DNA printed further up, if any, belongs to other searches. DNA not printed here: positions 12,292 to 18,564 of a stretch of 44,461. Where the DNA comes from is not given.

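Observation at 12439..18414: Hierarchically repeated 1,991-aa lipoprotein: 21 Cys-bracketed DxDxDG motifs and 9 PPC-like domains in a three-module super-repeat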

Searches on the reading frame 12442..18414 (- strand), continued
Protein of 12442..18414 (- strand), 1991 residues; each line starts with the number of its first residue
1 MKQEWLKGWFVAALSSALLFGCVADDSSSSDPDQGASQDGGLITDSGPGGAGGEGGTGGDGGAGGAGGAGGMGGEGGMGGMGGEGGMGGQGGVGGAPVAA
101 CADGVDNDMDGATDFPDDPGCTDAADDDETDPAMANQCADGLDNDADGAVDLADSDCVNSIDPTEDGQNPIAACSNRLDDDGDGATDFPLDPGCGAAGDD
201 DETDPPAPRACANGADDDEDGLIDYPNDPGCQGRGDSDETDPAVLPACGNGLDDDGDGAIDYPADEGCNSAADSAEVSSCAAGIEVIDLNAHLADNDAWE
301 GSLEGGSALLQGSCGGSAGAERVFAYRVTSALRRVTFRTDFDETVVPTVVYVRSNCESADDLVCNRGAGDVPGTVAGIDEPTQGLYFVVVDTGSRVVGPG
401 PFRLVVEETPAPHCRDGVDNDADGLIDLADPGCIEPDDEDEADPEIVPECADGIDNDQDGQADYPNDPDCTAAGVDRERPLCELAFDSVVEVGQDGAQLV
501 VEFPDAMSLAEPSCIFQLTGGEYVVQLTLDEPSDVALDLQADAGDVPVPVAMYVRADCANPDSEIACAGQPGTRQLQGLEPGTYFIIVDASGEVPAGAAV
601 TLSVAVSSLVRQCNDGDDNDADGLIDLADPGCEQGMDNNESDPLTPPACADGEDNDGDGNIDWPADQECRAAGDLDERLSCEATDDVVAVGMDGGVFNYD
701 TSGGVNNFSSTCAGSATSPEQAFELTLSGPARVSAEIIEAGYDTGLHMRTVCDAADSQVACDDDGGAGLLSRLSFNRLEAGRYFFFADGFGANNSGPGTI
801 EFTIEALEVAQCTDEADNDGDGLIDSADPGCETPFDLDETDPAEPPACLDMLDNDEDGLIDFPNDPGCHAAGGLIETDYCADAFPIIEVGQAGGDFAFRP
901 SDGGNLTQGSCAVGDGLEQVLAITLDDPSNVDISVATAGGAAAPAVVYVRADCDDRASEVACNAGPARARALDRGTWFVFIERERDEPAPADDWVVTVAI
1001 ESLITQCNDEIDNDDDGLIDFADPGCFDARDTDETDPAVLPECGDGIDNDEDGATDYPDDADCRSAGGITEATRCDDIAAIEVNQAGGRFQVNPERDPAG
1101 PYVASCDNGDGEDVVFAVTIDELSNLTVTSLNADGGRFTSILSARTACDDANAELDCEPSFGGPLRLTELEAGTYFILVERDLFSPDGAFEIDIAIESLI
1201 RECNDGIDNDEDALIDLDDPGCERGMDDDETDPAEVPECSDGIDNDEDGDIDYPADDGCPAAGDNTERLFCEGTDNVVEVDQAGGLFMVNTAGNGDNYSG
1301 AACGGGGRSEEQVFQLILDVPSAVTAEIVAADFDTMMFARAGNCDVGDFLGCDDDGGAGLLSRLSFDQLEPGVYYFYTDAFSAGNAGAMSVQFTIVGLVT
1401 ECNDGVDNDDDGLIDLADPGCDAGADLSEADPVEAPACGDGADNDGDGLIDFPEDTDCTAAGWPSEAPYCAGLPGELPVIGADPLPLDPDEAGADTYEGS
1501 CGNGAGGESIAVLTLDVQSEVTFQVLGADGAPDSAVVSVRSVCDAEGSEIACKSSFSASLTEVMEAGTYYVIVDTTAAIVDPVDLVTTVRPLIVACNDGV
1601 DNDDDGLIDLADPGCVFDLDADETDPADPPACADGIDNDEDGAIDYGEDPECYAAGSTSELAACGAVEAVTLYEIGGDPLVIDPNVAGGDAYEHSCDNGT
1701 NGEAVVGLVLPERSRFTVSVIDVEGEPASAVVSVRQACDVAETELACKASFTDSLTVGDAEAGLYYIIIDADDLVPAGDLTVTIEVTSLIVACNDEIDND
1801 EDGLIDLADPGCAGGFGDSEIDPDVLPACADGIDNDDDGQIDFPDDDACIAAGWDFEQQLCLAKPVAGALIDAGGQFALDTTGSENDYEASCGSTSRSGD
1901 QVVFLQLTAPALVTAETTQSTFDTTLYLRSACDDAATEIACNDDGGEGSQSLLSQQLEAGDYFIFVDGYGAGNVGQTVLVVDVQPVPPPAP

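Call 31: find_related_loci(query=window:12442-18414:-, collection=genome_contigs, flank=6000)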
Query window:12442-18414:- (1991 aa) in genome_contigs; peptide patterns used: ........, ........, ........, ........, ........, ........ (x = any residue, [..] = any of these).
78 stretches matched a pattern; 38 encode a relative of the query (tblastn E <= 1e-3); 37 distinct loci.
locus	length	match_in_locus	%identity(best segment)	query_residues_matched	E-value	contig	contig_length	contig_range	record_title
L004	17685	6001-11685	69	97-1983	0e+0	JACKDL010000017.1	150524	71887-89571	MAG: Myxococcales bacterium isolate HK-STAS-MYXO-6 HK-STAS-MYXO-6_17, whole genome shotgun sequence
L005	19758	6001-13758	39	95-1990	0e+0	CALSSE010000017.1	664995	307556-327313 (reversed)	MAG: uncultured bacterium isolate O_MB67 genome assembly, contig: contig_22244_O_MB67, whole genome shotgun sequence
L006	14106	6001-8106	40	83-1985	2e-98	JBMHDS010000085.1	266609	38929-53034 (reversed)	MAG: Bradymonadia bacterium isolate xHP1_bin.495 c_000000000085, whole genome shotgun sequence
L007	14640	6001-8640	30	98-1971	4e-50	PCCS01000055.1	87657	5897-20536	MAG: Myxococcales bacterium isolate NP1036 MHASMcontig_286826, whole genome shotgun sequence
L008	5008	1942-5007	48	94-1859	1e-34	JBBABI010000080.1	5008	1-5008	MAG: Candidatus Absconditabacterales bacterium isolate SO_2017_LW1_16 NODE_18681_length_5008_cov_0.749437_LW64-88_2017,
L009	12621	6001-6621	39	97-1861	2e-32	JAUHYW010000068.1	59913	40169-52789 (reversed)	MAG: bacterium isolate 3_bin.88 NODE_795_length_59913_cov_2.603737, whole genome shotgun sequence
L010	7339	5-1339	31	96-1864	5e-25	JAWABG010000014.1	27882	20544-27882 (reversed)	MAG: Candidatus Woesearchaeota archaeon isolate JZ-4_201803_bins_322 JZ-4_201803_bins_322_scaffold_14, whole genome shot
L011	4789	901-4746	30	92-1863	2e-24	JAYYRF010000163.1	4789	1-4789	MAG: Myxococcota bacterium isolate DS_MAG67 DS_MAG67_0163, whole genome shotgun sequence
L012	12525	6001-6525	46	101-1849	4e-22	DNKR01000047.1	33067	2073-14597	MAG TPA_asm: Candidatus Uhrbacteria bacterium isolate UBA9568 contig_2480, whole genome shotgun sequence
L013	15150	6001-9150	41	94-1850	2e-12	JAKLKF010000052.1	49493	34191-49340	MAG: Myxococcota bacterium isolate MAG.533 MAG.533-NODE_52_length_49493_cov_5.746196, whole genome shotgun sequence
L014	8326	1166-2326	50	97-1845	2e-20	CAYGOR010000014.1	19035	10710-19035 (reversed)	MAG TPA_asm: uncultured Candidatus Saccharibacteria bacterium isolate ERP116193_co1_190 genome assembly, contig: NODE_76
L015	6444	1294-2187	46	95-1852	9e-20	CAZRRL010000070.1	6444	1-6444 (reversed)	MAG TPA_asm: uncultured Methanosarcinales archaeon isolate binchicken_co251_826 genome assembly, contig: NODE_17227_leng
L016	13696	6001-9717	35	87-1882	2e-19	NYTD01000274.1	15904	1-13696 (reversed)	MAG: Deltaproteobacteria bacterium isolate CPC76 MHASMcontig_377777, whole genome shotgun sequence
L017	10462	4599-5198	44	98-1852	8e-19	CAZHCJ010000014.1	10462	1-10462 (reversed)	MAG TPA_asm: Candidatus Woesearchaeota archaeon isolate SRP141376_co2_89 genome assembly, contig: NODE_12019_length_1046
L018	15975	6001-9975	33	97-1884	2e-18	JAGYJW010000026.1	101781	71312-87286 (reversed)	MAG: Deltaproteobacteria bacterium isolate M30B51 26, whole genome shotgun sequence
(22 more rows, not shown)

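Call 59: find_encoding_contigs(protein=P0006, flank=8000, max_places=1)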
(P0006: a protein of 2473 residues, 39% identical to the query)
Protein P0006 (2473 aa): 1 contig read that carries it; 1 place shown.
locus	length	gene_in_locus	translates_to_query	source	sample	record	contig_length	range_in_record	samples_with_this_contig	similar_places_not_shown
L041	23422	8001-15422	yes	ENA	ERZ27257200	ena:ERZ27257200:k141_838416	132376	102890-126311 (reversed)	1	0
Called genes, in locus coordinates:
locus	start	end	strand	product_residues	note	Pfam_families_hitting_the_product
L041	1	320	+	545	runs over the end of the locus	PF13440:Polysacc_synt_3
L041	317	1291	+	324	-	PF01656:CbiA (weak), PF02374:ArsA_ATPase, PF10609:ParA (faint), PF13614:AAA_31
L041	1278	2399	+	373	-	PF01656:CbiA, PF02374:ArsA_ATPase, PF10609:ParA (weak), PF13614:AAA_31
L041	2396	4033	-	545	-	PF00512:HisKA, PF00072:Response_reg, PF00211:Guanylate_cyc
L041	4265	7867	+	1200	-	-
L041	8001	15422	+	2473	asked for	PF04151:PPC (faint)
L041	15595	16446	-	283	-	PF27840:ScmC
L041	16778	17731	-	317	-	PF27149:YdjY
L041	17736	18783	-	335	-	PF08100:Dimerisation, PF00891:Methyltransf_2, PF13649:Methyltransf_25 (weak)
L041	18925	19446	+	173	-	-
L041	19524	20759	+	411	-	PF00849:PseudoU_synth_2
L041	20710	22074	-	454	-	PF02667:SCFA_trans, PF03806:ABG_transport (weak)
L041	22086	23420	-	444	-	PF03781:FGE-sulfatase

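Call 60: find_encoding_contigs(protein=P0020, flank=8000, max_places=1)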
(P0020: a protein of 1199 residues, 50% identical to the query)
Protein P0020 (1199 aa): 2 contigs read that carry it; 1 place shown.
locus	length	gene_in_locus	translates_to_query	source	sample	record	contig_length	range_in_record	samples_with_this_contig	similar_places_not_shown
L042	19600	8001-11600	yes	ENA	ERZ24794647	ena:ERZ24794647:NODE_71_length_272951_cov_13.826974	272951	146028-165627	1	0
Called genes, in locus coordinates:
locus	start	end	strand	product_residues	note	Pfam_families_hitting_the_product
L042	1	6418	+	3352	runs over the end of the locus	-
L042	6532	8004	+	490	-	PF11617:Cu-binding_MopE (faint)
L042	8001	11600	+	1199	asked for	-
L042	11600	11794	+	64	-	-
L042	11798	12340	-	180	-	-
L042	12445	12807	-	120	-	-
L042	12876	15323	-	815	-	PF17900:Peptidase_M1_N (weak), PF01433:Peptidase_M1, PF13646:HEAT_2, PF02985:HEAT (faint), PF13646:HEAT_2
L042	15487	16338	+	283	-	PF08445:FR47 (faint), PF13527:Acetyltransf_9 (faint), PF13673:Acetyltransf_10 (faint), PF00583:Acetyltransf_1, PF13508:Acetyltransf_7 (weak)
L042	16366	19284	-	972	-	PF00069:Pkinase, PF07714:PK_Tyr_Ser-Thr, PF03781:FGE-sulfatase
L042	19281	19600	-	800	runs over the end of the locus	PF00069:Pkinase, PF03109:ABC1 (faint), PF07714:PK_Tyr_Ser-Thr, PF03781:FGE-sulfatase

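Call 61: find_encoding_contigs(protein=P0025, flank=8000, max_places=1)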
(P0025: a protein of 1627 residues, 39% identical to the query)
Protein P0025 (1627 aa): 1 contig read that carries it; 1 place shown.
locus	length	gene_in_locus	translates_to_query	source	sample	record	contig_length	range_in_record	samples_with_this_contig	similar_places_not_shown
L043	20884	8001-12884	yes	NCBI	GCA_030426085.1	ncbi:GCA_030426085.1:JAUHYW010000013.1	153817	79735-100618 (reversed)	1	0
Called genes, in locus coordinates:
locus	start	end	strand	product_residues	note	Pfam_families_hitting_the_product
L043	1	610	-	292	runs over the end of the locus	-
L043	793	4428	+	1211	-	PF04257:RecC_N, PF27451:RecC_4th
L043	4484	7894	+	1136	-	PF11617:Cu-binding_MopE (weak)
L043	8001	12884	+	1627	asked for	-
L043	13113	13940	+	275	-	-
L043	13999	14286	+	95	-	-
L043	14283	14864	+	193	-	-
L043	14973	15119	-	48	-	-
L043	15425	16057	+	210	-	-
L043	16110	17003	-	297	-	PF11303:DUF3105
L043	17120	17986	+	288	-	PF00497:SBP_bac_3, PF10613:Lig_chan-Glu_bd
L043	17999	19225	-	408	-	PF02655:ATP-grasp_3 (weak), PF02786:CPSase_L_D2 (faint), PF15632:ATPgrasp_Ter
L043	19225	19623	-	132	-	PF00903:Glyoxalase, PF22677:Ble-like_N (weak)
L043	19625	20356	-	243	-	-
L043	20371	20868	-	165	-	-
